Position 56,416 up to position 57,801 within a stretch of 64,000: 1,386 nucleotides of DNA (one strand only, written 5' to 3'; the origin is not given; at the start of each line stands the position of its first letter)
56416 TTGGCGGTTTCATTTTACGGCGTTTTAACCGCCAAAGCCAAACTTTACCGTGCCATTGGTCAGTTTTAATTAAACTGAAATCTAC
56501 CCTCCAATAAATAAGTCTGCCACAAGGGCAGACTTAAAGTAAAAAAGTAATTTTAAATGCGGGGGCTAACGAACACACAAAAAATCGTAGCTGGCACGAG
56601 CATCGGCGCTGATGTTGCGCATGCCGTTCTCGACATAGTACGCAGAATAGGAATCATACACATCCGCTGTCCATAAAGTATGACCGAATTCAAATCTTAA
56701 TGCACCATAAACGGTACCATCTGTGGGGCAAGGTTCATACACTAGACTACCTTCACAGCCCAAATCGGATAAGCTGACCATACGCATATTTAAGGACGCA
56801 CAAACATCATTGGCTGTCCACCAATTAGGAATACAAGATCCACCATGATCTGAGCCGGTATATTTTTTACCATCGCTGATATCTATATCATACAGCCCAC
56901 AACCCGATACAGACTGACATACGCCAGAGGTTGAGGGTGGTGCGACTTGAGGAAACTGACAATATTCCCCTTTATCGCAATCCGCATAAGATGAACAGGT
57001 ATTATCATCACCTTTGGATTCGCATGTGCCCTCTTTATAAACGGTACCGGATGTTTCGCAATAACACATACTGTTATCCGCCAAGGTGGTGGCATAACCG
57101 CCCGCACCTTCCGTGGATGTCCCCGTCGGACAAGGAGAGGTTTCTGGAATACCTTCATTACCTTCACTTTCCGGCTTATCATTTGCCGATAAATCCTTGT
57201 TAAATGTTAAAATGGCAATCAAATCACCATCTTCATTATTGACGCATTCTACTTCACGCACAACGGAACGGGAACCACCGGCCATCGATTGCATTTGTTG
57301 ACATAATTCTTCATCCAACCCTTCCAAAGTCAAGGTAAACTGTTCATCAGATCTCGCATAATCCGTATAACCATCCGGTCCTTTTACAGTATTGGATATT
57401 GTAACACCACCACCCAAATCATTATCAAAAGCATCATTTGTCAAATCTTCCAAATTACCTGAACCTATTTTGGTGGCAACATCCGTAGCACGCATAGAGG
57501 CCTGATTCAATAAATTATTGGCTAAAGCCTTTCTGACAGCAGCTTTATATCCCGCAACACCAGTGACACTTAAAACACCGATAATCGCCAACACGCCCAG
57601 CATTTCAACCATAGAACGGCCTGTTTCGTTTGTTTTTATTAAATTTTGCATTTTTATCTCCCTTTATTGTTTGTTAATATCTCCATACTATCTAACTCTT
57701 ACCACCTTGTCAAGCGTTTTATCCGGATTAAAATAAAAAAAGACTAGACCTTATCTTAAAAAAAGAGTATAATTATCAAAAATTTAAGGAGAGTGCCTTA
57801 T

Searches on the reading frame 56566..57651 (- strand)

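Call 7: search_protein_families(library=ncbifam, proteins=[window:56566-57651:-], max_evalue=0.1)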
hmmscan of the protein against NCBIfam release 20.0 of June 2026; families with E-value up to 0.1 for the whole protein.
window:56566-57651:- (361 aa): 1 family
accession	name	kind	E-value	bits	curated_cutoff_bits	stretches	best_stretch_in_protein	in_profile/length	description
NF007862.0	PRK10574.1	equivalog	0.00083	19.5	138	1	8-51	3-46/145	prepilin peptidase-dependent pilin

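Call 32: search_protein_families(library=pfam, proteins=[window:56566-57651:-], max_evalue=0.01)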
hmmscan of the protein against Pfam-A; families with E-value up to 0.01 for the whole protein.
window:56566-57651:- (361 aa): 0 families
